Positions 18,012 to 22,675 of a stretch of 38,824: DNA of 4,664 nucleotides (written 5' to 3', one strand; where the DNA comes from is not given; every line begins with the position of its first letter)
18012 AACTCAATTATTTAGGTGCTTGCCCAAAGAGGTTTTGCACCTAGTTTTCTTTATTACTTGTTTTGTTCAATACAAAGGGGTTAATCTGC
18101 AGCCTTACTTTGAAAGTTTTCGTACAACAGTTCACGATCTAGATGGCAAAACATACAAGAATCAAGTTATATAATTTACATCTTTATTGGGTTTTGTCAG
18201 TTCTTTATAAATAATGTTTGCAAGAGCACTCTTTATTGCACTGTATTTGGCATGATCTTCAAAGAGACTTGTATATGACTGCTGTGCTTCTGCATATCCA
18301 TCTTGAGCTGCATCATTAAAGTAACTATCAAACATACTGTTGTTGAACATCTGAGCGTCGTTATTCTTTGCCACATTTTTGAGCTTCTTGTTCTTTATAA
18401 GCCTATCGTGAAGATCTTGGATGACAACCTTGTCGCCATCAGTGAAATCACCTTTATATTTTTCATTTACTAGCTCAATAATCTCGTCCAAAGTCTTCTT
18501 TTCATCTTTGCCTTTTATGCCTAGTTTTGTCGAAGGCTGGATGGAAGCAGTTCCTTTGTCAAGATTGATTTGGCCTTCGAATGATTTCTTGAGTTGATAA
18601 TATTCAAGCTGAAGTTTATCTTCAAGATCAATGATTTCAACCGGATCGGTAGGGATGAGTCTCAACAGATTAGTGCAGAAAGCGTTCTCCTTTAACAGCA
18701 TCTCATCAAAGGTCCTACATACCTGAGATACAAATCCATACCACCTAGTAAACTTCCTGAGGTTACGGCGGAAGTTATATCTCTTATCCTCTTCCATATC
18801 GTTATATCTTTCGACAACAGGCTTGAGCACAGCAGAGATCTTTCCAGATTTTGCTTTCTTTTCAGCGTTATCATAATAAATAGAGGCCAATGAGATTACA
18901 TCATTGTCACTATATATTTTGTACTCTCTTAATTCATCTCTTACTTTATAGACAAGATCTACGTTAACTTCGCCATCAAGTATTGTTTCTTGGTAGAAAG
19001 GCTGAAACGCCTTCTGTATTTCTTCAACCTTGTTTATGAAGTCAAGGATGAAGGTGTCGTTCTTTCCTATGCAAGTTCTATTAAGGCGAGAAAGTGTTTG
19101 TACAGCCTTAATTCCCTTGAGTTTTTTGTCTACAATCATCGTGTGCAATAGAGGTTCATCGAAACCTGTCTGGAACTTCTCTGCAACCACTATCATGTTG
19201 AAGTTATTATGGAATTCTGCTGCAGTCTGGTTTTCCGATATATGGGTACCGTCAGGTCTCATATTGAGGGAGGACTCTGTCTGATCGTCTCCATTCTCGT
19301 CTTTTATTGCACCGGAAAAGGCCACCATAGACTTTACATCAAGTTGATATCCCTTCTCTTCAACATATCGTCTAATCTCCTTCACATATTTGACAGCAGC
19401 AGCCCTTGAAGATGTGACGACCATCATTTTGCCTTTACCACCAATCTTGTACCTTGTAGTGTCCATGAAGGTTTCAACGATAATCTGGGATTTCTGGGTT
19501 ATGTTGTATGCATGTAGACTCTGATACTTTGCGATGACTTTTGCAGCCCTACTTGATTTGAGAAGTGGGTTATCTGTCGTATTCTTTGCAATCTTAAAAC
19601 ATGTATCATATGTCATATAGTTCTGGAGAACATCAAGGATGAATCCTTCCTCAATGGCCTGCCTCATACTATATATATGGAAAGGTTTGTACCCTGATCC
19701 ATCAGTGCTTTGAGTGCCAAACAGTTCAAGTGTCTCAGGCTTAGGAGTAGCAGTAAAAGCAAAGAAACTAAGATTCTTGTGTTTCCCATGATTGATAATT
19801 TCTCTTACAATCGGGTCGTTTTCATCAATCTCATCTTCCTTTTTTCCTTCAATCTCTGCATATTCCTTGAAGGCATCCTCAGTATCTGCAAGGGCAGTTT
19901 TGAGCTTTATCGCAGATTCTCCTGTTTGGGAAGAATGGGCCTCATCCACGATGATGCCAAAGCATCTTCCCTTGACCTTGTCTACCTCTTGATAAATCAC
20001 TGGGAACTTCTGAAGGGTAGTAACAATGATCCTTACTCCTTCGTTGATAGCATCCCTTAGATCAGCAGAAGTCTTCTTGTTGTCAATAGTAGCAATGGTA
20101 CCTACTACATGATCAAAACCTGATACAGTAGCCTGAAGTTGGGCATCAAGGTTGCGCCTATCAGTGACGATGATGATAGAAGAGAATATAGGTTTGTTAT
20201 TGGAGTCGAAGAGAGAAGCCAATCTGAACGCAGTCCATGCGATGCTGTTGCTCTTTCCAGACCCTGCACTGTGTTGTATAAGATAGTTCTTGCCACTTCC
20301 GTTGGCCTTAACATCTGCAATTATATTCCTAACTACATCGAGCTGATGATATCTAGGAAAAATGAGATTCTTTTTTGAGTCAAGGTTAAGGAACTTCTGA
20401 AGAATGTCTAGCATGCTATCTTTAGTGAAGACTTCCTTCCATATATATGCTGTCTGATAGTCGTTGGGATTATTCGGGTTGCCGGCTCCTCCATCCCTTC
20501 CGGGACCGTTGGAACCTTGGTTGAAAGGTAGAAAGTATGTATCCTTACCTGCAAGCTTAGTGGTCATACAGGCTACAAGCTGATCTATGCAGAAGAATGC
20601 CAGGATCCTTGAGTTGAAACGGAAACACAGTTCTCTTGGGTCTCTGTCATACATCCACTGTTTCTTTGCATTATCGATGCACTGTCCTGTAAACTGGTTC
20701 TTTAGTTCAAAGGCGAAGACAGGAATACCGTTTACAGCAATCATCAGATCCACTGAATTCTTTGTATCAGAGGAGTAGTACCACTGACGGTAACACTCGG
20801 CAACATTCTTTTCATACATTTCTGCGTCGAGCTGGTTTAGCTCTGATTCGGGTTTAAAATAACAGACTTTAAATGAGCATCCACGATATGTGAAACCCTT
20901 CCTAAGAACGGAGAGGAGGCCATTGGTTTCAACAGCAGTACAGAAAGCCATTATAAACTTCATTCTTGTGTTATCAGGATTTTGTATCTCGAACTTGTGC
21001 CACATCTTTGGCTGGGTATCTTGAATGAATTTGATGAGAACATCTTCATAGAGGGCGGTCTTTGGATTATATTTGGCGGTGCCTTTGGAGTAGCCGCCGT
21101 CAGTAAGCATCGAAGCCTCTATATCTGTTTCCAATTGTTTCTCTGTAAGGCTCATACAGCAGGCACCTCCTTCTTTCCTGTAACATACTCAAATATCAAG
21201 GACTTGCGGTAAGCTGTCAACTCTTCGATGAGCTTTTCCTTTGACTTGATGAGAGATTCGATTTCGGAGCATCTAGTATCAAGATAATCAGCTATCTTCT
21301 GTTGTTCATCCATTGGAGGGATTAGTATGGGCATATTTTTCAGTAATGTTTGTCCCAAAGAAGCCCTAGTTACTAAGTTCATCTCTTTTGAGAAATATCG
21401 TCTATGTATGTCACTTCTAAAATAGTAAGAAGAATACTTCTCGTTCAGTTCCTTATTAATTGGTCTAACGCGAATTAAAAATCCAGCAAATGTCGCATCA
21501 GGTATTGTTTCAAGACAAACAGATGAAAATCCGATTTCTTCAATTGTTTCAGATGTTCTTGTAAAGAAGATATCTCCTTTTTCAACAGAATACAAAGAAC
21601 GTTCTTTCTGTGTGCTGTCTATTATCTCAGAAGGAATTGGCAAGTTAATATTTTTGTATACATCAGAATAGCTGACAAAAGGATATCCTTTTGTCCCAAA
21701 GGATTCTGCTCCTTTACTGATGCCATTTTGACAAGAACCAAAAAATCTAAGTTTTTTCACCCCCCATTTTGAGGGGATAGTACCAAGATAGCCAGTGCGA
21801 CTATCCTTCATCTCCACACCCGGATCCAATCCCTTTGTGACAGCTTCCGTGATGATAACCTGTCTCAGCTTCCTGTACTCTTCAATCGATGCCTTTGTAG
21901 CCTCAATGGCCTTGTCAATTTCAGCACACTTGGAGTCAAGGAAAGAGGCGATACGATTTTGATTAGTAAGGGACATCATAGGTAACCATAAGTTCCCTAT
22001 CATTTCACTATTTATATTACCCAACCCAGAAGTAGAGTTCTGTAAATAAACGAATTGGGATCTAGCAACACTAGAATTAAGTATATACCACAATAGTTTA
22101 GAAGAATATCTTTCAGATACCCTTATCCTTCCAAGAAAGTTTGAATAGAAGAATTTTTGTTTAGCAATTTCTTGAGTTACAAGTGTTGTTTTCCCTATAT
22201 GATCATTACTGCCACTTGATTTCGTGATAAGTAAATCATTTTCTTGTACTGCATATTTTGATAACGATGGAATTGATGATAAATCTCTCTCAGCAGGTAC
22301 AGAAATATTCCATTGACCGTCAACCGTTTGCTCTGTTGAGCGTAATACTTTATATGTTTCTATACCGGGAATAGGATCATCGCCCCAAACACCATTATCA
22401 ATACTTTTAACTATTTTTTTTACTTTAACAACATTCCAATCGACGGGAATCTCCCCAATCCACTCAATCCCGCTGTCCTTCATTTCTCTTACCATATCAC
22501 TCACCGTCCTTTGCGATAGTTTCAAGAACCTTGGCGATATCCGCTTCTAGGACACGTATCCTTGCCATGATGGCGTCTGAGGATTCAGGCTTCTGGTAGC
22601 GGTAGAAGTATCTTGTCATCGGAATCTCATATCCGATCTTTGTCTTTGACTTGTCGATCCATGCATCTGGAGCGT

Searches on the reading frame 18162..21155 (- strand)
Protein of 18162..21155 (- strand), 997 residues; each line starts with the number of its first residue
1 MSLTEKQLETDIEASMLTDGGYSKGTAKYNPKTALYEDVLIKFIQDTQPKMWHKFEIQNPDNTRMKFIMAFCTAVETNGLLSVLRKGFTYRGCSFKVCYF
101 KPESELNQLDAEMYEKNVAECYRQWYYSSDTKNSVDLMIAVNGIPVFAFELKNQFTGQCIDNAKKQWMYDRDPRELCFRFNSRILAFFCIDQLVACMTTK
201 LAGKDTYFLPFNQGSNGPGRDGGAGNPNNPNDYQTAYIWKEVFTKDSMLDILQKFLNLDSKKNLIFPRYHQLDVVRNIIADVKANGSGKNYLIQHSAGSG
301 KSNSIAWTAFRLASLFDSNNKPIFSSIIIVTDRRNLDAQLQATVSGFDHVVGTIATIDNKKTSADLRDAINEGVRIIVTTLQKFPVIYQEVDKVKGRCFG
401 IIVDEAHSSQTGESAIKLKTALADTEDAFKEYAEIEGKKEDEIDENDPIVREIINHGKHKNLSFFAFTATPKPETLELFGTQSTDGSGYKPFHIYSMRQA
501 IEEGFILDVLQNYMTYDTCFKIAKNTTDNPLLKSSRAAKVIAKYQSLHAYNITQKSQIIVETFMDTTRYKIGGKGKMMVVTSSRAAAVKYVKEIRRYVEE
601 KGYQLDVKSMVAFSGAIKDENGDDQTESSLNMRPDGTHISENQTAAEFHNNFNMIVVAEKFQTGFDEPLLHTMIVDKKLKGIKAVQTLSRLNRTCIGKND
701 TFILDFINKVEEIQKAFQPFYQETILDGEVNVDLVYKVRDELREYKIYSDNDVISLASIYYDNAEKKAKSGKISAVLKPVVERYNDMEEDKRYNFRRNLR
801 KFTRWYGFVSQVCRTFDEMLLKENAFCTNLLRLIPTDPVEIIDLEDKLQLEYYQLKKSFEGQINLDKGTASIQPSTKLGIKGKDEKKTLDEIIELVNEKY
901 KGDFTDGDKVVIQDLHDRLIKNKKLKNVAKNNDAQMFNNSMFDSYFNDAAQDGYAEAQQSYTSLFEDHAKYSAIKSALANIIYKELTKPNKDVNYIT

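Call 4: search_protein_families(library=pfam, proteins=[window:18162-21155:-])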
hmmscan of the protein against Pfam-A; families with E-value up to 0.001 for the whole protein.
window:18162-21155:- (997 aa): 5 families
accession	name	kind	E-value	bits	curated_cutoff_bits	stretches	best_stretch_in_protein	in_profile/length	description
PF18766.7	SWI2_SNF2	-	1e-24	87.9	26.7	1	270-424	1-145/221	SWI2/SNF2 ATPase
PF04851.21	ResIII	-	2e-13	51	22.5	1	267-472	4-163/164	Type III restriction enzyme, res subunit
PF00270.35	DEAD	-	3.8e-09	36.9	26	1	283-474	12-162/167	DEAD/DEAH box helicase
PF22679.2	T1R_D3-like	-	7.7e-09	36.6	27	1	648-701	97-151/158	Type I restriction enzyme subunit R domain 3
PF04313.20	HSDR_N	-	2.9e-08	34.3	25.1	1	106-203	101-195/198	Type I restriction enzyme R protein N terminus (HSDR_N)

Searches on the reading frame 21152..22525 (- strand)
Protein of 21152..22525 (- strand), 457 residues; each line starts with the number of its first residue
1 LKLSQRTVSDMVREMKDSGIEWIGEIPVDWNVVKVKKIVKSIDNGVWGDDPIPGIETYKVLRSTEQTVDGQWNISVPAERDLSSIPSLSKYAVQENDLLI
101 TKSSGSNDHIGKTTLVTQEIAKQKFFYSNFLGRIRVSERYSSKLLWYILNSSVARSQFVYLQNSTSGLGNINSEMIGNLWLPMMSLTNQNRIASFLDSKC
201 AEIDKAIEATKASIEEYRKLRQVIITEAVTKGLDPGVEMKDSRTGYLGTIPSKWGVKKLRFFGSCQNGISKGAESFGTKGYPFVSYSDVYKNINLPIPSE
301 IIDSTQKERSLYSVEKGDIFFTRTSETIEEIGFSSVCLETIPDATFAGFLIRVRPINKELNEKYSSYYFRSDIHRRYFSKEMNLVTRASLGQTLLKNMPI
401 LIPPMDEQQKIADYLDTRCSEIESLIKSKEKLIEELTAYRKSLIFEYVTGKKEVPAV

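Call 4: search_protein_families(library=pfam, proteins=[window:21152-22525:-])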
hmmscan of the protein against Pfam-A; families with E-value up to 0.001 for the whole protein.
window:21152-22525:- (457 aa): 1 family
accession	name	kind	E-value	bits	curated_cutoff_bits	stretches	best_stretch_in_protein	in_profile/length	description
PF01420.25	Methylase_S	-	7.6e-23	82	22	2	252-424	2-160/168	Type I restriction modification DNA specificity domain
